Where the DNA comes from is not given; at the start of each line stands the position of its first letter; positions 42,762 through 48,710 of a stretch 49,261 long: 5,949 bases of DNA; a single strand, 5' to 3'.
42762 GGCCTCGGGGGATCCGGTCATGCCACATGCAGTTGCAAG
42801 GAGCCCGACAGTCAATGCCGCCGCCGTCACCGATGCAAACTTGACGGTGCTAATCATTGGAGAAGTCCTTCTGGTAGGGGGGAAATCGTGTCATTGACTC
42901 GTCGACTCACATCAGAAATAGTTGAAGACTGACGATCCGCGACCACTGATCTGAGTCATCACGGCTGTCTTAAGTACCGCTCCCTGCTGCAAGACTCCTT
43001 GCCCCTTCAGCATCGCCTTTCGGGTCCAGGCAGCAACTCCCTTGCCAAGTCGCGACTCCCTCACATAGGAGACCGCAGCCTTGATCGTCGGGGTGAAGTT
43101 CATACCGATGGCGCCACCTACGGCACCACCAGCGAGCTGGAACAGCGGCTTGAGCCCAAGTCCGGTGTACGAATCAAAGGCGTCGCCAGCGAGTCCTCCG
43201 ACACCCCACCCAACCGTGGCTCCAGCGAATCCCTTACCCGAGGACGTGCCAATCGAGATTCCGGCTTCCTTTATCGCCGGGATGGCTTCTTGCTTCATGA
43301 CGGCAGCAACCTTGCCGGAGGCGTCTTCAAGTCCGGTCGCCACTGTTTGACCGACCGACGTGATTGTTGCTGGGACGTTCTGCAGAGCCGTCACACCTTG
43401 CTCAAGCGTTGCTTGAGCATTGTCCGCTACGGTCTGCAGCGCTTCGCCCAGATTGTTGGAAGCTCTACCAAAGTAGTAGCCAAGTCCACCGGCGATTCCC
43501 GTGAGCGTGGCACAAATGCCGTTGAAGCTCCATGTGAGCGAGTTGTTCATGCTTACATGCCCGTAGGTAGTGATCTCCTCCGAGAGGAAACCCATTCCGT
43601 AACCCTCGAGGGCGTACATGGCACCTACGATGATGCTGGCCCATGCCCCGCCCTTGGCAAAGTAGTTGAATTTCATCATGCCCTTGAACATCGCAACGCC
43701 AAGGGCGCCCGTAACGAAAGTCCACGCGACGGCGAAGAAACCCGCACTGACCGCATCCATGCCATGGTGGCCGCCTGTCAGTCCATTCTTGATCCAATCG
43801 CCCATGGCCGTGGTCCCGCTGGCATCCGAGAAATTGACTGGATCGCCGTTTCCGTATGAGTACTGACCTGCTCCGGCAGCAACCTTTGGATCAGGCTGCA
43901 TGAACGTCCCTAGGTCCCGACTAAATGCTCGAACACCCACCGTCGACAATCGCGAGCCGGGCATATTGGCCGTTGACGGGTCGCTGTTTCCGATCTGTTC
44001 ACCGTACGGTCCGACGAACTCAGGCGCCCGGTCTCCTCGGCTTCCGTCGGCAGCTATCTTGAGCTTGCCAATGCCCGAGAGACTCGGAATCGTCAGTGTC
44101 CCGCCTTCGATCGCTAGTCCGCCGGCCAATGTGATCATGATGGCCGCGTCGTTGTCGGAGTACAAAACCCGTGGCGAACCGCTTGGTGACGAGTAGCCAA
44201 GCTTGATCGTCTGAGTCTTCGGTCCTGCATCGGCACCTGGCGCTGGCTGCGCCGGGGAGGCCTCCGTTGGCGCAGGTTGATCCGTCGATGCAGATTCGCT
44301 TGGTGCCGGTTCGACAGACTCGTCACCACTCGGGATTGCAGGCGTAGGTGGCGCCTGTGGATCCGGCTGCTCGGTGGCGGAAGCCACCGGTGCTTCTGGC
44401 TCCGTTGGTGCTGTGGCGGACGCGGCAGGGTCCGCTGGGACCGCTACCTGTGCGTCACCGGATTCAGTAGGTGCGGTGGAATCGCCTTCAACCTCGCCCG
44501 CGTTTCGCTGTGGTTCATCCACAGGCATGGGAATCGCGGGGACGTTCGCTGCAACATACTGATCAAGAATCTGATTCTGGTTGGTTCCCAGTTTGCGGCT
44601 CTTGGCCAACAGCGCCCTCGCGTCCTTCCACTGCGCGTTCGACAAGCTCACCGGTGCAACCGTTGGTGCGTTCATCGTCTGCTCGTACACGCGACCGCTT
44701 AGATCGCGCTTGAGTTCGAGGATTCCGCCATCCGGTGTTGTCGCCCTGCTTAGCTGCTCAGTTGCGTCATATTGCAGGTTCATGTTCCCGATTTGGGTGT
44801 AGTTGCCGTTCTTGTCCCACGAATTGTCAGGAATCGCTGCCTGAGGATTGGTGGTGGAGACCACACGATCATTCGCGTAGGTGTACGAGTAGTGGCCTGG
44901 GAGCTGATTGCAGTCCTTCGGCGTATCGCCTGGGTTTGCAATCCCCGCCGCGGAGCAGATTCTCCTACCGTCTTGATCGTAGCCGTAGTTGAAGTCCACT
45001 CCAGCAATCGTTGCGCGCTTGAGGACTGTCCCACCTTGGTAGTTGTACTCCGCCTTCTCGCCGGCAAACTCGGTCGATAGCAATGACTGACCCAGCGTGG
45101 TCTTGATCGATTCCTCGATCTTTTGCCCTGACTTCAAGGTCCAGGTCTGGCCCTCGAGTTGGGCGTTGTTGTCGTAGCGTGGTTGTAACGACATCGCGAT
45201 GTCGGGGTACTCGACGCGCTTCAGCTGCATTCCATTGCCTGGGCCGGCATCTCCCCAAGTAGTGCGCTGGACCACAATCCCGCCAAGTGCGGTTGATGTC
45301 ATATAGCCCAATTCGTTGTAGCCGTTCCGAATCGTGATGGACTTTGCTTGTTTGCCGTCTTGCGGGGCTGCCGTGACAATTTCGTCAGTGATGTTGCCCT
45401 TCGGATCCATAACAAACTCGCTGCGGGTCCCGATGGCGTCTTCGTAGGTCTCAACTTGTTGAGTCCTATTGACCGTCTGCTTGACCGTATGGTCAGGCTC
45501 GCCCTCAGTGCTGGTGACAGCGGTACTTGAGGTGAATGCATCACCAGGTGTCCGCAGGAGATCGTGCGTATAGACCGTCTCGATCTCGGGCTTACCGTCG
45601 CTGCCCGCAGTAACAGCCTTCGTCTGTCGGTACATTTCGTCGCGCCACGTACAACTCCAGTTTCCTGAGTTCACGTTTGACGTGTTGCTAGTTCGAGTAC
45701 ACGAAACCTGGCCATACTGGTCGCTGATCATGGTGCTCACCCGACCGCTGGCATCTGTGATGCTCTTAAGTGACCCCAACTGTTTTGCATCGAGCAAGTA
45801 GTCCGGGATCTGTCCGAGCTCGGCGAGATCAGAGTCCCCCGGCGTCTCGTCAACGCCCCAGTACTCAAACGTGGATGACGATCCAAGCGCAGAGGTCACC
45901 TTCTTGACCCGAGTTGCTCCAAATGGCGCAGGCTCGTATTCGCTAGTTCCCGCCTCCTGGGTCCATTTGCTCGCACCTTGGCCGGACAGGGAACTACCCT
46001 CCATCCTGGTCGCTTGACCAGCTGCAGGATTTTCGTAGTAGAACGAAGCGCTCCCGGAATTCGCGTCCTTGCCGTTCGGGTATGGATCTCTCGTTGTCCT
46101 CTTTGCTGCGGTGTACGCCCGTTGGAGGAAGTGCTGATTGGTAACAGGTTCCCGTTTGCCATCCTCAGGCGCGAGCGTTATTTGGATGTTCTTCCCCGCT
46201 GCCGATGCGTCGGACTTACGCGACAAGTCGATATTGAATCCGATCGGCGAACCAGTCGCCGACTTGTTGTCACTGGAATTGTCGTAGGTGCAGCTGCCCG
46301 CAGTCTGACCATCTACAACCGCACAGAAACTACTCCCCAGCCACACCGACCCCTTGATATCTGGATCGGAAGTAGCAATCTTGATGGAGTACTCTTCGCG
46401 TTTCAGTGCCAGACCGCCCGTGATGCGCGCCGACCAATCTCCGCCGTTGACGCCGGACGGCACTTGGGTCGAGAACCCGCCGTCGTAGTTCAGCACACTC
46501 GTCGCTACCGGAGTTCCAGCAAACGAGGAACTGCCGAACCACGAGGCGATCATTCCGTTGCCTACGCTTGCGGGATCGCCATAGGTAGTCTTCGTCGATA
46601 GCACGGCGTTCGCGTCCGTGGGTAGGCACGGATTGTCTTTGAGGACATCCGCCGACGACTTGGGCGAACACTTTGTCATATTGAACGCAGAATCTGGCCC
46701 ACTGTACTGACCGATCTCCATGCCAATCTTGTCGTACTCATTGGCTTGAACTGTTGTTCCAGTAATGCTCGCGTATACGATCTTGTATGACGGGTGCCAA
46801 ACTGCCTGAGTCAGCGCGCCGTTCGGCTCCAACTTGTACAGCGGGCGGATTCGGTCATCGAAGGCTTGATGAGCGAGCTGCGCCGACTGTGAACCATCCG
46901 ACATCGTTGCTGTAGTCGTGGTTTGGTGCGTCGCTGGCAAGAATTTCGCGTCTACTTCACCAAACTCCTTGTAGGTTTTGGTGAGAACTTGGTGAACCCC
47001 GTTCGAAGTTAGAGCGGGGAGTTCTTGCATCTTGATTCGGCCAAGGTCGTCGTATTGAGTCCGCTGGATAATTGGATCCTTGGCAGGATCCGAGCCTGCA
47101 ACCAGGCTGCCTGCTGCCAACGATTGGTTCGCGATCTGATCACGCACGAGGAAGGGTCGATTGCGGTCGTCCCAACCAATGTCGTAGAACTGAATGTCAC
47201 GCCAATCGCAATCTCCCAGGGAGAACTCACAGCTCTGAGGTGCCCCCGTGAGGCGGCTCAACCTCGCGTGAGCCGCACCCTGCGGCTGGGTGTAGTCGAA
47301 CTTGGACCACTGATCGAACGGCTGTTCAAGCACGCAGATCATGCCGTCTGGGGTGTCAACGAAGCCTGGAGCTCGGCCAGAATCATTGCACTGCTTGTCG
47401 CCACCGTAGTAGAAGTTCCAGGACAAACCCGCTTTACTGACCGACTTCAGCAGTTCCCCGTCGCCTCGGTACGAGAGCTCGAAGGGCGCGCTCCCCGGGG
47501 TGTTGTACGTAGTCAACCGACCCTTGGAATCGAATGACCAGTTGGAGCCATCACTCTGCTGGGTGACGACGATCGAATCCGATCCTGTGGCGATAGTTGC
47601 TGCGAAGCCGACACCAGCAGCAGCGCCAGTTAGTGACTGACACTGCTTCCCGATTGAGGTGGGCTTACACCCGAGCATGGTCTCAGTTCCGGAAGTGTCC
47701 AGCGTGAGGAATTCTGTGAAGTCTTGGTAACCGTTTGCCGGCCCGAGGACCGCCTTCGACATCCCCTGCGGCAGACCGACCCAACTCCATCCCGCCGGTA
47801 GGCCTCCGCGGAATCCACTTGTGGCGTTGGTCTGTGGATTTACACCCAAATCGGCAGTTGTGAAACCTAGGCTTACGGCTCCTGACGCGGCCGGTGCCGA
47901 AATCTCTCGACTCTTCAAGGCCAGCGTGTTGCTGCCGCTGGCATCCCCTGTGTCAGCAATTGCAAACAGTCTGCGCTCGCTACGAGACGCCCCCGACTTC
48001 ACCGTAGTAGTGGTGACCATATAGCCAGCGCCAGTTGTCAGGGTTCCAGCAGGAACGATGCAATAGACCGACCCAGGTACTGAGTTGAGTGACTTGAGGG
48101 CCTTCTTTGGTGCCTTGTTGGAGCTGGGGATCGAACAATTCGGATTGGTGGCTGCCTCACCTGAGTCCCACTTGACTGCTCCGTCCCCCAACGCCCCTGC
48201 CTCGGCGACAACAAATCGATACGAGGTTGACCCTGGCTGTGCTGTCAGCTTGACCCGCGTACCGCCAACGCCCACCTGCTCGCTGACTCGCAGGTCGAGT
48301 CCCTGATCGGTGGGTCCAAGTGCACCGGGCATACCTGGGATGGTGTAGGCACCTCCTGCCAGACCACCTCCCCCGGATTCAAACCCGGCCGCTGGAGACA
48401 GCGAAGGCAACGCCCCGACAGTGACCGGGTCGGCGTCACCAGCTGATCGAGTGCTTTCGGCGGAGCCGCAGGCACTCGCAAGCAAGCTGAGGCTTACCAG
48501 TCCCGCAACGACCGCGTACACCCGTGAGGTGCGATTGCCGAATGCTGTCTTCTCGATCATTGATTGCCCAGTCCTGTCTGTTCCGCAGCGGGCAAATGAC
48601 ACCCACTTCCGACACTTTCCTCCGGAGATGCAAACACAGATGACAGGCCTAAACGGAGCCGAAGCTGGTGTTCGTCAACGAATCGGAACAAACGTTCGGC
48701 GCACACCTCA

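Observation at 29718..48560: Six-gene ~19 kb operon encoding only exported giant repeat proteins (RHS/YD, pentapeptide, NHL, FN3, Tat)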

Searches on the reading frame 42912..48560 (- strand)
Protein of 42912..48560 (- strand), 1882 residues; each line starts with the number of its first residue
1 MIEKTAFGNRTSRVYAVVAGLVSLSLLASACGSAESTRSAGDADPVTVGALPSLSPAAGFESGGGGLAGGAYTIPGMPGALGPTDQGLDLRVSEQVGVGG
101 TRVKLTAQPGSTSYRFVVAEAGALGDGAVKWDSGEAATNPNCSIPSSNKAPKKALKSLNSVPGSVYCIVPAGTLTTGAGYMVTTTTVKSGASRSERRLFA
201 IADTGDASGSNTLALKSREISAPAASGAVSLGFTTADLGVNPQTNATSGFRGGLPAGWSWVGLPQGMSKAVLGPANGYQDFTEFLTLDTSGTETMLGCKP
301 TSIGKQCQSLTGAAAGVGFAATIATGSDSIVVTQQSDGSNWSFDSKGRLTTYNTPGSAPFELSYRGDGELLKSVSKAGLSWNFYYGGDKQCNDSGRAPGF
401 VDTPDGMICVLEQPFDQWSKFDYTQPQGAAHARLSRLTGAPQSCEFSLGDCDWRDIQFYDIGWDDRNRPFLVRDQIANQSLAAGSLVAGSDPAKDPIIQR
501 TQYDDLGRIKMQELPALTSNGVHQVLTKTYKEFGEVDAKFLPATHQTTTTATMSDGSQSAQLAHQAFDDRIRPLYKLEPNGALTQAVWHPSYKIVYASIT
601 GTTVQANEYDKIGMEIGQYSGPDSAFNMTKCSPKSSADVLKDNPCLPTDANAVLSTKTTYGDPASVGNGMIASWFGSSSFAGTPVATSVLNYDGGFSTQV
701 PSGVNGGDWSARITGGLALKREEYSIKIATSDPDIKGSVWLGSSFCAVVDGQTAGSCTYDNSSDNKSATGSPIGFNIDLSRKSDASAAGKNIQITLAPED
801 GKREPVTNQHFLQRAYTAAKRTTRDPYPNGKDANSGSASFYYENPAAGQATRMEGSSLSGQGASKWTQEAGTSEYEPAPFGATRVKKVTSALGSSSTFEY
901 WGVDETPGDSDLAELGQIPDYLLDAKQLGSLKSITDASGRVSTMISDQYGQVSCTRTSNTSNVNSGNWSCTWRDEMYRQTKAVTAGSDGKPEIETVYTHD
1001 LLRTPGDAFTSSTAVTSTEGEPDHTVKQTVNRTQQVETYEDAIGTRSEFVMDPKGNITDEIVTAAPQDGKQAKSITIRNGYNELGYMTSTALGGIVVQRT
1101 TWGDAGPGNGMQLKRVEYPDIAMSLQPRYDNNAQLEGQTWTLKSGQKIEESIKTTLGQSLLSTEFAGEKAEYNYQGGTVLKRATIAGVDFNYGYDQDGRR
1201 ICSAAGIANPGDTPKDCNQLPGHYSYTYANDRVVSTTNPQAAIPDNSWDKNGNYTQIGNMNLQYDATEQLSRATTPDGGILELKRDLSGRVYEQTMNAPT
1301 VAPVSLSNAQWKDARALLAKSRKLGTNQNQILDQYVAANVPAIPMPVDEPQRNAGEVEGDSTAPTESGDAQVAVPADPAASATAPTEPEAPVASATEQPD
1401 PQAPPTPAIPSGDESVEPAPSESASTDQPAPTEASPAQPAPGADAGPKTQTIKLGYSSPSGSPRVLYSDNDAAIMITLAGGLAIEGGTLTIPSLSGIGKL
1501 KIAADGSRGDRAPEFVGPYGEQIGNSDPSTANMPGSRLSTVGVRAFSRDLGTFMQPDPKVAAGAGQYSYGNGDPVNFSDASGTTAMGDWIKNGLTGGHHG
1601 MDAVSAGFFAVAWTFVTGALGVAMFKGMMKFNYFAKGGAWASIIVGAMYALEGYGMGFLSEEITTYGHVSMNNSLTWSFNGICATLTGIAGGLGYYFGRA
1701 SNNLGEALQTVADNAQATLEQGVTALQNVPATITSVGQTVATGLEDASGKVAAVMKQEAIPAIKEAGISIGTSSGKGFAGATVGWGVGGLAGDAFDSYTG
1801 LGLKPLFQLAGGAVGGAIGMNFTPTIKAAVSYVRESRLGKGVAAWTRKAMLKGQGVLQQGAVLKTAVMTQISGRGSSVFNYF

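Call 4: search_protein_families(library=pfam, proteins=[window:42912-48560:-], max_evalue=0.01)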
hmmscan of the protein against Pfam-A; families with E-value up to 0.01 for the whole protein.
window:42912-48560:- (1882 aa): 1 family
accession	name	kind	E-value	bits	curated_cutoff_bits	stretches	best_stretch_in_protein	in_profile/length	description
PF05593.20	RHS_repeat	-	0.00056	20.7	22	0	1255-1279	8-37/38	RHS Repeat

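Call 7: search_protein_families(library=ncbifam, proteins=[window:42912-48560:-], max_evalue=0.01)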
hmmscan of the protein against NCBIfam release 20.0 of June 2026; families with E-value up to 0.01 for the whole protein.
window:42912-48560:- (1882 aa): 2 families
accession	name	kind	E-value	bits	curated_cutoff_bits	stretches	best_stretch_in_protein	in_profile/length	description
TIGR03696.1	Rhs_assc_core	domain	1.5e-07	31.8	32.5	1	1536-1582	28-75/76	RHS repeat-associated core domain-containing protein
TIGR01643.1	YD_repeat_2x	repeat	0.00058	20.3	15.8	0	1264-1297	1-34/42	YD repeat-containing protein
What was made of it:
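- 42912..48560 (-): G1: 1882-aa lipoprotein, a divergent RHS/YD protein with a hydrophobic C-terminal domain. Weak RHS/YD/core HMM hits in calls 4 and 7.
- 44661..45293 (-): G1 YD-repeat-like region (residues about 1090-1300). Pfam RHS_repeat at 1255-1279 and TIGR01643 at 1264-1297 (calls 4, 7).
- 43812..44213 (-): G1 RHS-associated core with R1544 / D1557 / D1579 and the motif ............. TIGR03696 at 1536-1582, 31.8 bits (call 7).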

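Call 18: search_solved_structures(query=window:42912-48560:-, max_evalue=0.01)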
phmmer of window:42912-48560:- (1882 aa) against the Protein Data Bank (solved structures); distinct sequences matched with E-value up to 0.01: 0.

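Call 21: find_homologous_proteins(query=window:42912-48560:-, max_evalue=0.00001)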
Query window:42912-48560:- (1882 aa): 5 proteins with E <= 0.00001 among 8000 candidates.
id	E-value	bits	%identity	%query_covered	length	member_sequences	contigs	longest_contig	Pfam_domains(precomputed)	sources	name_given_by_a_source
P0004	0.0e+0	4241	100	100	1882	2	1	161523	-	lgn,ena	-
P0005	0.0e+0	2441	58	99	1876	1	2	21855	-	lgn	-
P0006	0.0e+0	2330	57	99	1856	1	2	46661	-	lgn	-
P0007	1.1e-137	479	29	66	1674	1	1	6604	-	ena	-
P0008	1.8e-135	471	31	66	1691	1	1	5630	-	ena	-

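Call 23: find_encoding_contigs(protein=P0007, flank=10000, max_places=3)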
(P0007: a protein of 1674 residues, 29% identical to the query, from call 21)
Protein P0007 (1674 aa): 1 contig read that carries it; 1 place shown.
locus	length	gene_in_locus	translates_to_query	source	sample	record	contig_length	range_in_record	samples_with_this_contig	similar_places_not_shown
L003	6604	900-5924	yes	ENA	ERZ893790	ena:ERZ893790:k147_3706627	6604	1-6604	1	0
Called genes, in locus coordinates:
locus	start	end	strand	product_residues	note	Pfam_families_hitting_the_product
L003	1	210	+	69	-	?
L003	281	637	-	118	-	-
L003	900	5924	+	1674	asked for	-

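Call 24: find_encoding_contigs(protein=P0008, flank=10000, max_places=3)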
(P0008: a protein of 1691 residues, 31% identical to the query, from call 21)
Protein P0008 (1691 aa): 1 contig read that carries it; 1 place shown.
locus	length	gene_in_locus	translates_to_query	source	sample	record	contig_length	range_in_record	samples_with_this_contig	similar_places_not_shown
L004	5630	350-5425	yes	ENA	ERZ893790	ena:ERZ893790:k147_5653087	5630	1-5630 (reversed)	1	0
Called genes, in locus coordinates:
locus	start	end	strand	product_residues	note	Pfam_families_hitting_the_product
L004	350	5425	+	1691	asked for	-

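Call 25: find_encoding_contigs(protein=P0004, flank=10000, max_places=3)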
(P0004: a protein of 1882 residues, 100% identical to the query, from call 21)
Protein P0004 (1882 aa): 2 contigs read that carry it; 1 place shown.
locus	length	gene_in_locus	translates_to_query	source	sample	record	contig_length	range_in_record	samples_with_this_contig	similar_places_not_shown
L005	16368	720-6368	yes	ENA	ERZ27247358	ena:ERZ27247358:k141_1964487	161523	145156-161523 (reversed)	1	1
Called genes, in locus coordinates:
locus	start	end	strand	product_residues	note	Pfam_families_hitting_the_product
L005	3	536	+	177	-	?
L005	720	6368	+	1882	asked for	-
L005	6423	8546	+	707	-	PF00805:Pentapeptide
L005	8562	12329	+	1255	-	-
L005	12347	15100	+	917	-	PF13576:Pentapeptide_3 (faint), PF00805:Pentapeptide (weak), PF13599:Pentapeptide_4 (weak), PF05787:PhoX (faint), PF25021:TEN_NHL (weak), PF01436:NHL (weak), PF24684:Vgb_lyase (faint), PF25021:TEN_NHL (weak)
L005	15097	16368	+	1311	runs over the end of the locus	PF00805:Pentapeptide, PF13576:Pentapeptide_3, PF13599:Pentapeptide_4 (faint), PF01436:NHL (faint), PF08450:SGL (faint), PF25021:TEN_NHL, PF00041:fn3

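Call 65: search_solved_structures(query=A6, max_evalue=1, show_alignments=2)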
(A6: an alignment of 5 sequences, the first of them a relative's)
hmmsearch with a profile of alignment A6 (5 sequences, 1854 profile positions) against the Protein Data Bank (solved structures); distinct sequences matched with E-value up to 1: 0.
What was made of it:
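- Tried and rejected: No hits (calls 18, 65).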

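Call 93: search_protein_families(library=pfam, proteins=[P0004, P0005, P0006, P0007, P0008], max_evalue=10)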
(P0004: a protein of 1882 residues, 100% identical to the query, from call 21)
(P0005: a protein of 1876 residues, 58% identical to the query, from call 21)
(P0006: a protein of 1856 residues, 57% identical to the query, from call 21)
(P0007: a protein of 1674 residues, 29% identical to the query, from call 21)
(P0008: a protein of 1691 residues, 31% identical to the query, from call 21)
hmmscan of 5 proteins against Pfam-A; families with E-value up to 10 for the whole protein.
P0004 (1882 aa): 2 families
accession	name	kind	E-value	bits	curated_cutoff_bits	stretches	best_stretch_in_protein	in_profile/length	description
PF05593.20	RHS_repeat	-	0.00055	20.7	22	1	1255-1279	8-37/38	RHS Repeat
PF18611.7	IL3Ra_N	-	0.13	12.7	26.1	1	128-186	12-66/78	IL-3 receptor alpha chain N-terminal domain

P0005 (1876 aa): 2 families
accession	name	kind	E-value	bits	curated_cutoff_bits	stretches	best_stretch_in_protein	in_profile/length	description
PF05593.20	RHS_repeat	-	2.1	9.3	22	2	1262-1280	19-37/38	RHS Repeat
PF04388.17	Hamartin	-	10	5.2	25.9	0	1303-1439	300-438/727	Hamartin protein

P0006 (1856 aa): 2 families
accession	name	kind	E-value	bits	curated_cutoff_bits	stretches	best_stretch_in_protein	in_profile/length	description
PF20041.5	DUF6443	-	0.01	16.5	27.8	2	486-519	49-77/137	Domain of unknown function (DUF6443)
PF05593.20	RHS_repeat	-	0.034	15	22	2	1252-1283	1-32/38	RHS Repeat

P0007 (1674 aa): 1 family
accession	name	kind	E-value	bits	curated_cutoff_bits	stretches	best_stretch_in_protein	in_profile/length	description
PF05593.20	RHS_repeat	-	0.015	16.1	22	2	1157-1187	3-34/38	RHS Repeat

P0008 (1691 aa): 1 family
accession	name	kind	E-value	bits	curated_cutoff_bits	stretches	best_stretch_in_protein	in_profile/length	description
PF05593.20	RHS_repeat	-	0.81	10.6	22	2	1178-1210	3-36/38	RHS Repeat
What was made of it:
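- On RHS/YD polymorphic toxins: G1 scores Pfam RHS_repeat 20.7 bits, below the cut-off of 22, with one stretch (calls 4, 93).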

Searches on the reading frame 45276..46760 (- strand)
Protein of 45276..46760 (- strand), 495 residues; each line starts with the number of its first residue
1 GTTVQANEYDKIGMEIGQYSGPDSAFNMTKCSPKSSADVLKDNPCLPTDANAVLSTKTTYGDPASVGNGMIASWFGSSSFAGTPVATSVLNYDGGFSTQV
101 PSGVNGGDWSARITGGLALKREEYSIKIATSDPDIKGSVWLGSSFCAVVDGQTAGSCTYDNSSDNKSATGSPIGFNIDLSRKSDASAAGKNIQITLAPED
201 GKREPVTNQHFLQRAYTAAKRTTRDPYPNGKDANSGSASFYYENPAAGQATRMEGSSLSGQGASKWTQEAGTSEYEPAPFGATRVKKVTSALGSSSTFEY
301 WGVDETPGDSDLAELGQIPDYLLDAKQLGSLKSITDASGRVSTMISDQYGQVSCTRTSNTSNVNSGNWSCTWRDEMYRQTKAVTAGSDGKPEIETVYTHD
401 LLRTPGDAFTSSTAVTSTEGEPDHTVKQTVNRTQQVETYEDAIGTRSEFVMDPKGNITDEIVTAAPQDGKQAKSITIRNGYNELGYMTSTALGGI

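Call 99: search_solved_structures(query=A11, max_evalue=10)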
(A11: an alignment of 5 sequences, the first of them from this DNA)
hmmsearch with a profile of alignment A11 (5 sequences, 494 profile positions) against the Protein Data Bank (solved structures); distinct sequences matched with E-value up to 10: 0.
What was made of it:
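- On RHS/YD polymorphic toxins: Residues 40-1090 hit nothing (calls 65, 99), so a full shell is not shown.
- Checked: Residues about 40-1090 match nothing (calls 65, 99).
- Tried and rejected: The middle region 601-1095 also gave no hits (call 99), so the PA14-like stretch I saw by eye is unconfirmed.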
